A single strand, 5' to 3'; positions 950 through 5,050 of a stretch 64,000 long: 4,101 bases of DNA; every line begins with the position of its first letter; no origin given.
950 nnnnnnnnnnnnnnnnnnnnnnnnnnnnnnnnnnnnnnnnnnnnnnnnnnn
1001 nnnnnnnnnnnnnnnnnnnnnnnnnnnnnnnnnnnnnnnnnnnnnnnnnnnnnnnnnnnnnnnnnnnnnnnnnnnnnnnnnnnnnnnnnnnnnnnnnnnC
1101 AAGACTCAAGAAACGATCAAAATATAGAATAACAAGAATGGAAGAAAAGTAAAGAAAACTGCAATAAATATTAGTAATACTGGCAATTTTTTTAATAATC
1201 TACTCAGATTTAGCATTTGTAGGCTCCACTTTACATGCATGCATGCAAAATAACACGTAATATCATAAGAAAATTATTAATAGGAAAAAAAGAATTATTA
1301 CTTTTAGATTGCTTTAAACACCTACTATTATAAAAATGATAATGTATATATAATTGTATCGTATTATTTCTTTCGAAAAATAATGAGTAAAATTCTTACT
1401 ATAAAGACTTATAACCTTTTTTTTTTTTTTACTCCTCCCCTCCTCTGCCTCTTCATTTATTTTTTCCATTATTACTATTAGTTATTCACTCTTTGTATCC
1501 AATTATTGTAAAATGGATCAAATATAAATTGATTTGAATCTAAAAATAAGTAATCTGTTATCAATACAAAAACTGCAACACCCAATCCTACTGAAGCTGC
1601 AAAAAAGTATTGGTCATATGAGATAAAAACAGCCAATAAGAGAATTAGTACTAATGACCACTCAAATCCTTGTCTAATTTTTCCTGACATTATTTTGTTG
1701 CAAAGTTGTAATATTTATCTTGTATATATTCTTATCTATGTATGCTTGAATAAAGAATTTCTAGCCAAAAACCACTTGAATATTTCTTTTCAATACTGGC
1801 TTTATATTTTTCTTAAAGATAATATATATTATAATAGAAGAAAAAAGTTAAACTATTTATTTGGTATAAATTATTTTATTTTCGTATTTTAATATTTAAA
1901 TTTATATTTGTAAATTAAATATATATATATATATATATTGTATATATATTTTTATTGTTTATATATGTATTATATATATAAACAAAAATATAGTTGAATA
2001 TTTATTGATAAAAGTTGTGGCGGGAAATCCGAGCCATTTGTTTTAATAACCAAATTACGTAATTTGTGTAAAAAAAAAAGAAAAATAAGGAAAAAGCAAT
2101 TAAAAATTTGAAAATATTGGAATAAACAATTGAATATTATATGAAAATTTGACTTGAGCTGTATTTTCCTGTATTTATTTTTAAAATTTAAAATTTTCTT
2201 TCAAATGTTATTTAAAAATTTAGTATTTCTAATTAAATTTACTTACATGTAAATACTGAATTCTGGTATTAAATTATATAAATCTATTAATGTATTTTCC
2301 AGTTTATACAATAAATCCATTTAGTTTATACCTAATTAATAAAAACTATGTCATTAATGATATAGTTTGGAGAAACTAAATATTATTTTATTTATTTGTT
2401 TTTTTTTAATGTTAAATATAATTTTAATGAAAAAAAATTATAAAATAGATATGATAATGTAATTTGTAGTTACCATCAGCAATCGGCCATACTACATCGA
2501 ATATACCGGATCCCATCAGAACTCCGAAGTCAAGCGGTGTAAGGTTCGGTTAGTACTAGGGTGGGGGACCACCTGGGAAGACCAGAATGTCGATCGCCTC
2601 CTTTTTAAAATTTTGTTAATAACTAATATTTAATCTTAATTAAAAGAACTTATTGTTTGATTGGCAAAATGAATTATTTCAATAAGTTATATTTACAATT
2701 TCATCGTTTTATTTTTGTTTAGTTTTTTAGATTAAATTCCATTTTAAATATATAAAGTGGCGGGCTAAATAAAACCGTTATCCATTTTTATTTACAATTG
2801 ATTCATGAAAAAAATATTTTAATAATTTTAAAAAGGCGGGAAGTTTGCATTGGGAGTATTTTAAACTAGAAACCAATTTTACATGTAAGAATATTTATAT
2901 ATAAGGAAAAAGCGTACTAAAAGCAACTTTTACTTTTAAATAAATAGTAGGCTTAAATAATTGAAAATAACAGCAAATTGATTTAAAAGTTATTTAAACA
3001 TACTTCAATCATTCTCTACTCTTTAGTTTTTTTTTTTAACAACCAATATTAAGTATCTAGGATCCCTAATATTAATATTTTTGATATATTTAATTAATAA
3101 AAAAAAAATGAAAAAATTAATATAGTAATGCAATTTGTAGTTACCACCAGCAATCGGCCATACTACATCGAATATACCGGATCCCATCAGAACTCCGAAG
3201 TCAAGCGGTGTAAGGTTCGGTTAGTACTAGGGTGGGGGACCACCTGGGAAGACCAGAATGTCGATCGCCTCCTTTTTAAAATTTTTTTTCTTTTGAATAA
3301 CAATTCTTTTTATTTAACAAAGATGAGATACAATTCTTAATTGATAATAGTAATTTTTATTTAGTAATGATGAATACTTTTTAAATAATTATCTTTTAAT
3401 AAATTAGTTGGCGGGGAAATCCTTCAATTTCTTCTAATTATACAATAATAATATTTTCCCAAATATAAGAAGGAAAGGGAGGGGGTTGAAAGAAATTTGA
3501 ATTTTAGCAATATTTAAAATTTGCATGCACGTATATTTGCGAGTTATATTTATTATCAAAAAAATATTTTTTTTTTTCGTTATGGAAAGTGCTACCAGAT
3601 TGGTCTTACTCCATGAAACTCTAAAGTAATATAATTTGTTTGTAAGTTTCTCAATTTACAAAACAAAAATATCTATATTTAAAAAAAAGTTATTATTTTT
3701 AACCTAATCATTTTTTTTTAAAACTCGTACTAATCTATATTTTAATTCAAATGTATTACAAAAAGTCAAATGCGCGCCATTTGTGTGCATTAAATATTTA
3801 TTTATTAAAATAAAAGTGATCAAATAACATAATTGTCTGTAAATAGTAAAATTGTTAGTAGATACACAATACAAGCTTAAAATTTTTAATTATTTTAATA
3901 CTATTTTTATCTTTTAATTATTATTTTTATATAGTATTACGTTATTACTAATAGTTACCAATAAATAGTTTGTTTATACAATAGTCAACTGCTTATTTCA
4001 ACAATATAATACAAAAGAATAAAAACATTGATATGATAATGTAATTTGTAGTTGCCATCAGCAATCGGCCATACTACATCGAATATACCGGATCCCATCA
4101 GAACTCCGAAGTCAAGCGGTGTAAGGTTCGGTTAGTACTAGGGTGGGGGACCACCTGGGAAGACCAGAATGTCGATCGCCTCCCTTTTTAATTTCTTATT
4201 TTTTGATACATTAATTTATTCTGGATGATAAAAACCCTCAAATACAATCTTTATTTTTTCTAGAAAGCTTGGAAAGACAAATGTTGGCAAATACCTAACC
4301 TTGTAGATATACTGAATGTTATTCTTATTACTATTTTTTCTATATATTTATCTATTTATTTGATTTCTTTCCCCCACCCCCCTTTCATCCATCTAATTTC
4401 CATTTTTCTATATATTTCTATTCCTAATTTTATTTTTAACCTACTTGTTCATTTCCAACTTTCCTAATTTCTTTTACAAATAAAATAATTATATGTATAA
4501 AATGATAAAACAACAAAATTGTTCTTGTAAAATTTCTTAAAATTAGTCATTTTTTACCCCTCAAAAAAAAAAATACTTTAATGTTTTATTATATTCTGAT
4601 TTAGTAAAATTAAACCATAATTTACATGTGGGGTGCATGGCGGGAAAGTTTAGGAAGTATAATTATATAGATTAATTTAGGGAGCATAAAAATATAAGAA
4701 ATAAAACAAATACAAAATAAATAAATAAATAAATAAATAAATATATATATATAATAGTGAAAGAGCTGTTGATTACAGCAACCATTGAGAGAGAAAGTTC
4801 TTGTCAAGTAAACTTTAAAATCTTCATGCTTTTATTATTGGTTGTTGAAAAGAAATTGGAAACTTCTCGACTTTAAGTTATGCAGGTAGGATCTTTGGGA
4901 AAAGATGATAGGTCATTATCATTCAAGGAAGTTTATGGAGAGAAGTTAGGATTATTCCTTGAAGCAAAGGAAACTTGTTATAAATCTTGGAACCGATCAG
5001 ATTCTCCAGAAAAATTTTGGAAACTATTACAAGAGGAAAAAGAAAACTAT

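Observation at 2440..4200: Three tandem 5S rRNA genes embedded in non-homogenised spacers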

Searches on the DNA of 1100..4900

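Call 26: search_rna_families(source=window, start=1100, end=4900, threshold=evalue, max_evalue=5)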
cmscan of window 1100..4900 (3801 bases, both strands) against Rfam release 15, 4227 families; matches with E-value up to 5: 5.
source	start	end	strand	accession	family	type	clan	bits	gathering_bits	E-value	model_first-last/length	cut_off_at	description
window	2479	2598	+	RF00001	5S_rRNA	Gene; rRNA;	CL00113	102.5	38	1.5e-22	1-120/120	no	5S ribosomal RNA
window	3150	3269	+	RF00001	5S_rRNA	Gene; rRNA;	CL00113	102.5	38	1.5e-22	1-120/120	no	5S ribosomal RNA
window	4061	4180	+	RF00001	5S_rRNA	Gene; rRNA;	CL00113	102.5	38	1.5e-22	1-120/120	no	5S ribosomal RNA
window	4794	4831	-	RF01615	ceN111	Gene; snRNA; snoRNA; CD-box;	-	20.1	43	4.1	1-70/70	no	Nematode snoRNA ceN111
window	4239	4326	-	RF00953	mir-1497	Gene; miRNA;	-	19.8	80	0.77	1-74/74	no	mir-1497 microRNA precursor family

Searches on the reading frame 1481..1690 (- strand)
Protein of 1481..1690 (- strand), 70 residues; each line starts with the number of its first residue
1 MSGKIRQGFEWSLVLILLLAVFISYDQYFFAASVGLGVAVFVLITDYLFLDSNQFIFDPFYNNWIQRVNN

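Call 53: search_protein_families(library=pfam, proteins=[window:1481-1690:-], max_evalue=1)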
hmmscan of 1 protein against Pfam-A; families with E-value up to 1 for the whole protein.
window:1481-1690:- (70 aa): 1 family
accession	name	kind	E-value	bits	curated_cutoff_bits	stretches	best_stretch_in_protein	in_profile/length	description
PF10215.14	Ost4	-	0.051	13.8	25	1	33-54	11-32/34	Oligosaccaryltransferase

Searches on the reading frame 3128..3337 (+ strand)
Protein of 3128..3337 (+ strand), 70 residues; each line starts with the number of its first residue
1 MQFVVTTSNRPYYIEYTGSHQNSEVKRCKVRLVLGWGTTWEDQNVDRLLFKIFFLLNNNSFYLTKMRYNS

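Call 70: find_homologous_proteins(query=window:3128-3337:+, max_evalue=1)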
Query window:3128-3337:+: no candidate shares three 5-residue words with the query. No homologue found.
